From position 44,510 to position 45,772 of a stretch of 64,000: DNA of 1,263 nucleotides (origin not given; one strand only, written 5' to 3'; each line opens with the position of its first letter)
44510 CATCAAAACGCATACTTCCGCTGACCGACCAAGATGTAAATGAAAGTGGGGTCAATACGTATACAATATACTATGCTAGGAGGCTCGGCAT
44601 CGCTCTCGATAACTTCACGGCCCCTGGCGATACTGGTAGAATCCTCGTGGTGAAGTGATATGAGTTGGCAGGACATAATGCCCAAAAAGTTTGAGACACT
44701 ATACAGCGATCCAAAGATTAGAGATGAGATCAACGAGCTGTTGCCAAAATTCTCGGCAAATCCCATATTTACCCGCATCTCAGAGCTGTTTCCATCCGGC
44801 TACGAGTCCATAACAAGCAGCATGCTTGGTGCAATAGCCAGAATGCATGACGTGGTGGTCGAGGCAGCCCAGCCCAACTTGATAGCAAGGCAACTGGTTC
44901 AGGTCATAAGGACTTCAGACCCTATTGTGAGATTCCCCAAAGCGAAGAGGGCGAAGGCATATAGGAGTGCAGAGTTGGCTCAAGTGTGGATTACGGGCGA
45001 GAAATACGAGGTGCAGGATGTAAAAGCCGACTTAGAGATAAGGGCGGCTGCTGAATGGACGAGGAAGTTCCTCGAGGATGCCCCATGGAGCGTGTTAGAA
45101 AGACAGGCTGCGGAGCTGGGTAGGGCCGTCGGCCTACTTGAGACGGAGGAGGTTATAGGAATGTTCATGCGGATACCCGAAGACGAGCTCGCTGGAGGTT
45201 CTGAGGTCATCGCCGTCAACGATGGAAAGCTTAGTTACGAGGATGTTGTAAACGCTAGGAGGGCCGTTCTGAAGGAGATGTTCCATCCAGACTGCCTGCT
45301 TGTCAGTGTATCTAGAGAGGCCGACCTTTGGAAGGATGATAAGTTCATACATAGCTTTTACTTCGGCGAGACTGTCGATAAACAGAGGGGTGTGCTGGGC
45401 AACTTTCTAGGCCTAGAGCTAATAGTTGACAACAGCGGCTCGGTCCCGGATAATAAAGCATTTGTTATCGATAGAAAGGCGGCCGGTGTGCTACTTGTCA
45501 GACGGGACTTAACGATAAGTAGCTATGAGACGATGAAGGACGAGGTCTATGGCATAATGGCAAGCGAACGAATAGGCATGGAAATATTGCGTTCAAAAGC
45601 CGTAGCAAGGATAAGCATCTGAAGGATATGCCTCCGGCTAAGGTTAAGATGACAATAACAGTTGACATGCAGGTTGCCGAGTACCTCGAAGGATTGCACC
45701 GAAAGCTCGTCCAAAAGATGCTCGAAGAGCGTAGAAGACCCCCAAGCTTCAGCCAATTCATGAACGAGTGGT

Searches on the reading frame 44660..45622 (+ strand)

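Call 18: search_protein_families(library=pfam, proteins=[window:44660-45622:+], max_evalue=0.001)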
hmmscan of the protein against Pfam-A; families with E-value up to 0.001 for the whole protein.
window:44660-45622:+ (320 aa): 1 family
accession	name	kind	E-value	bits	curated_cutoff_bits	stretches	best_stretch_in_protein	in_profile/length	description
PF05065.19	Phage_capsid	-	0.00024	21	24.2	0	63-166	10-115/280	Phage capsid family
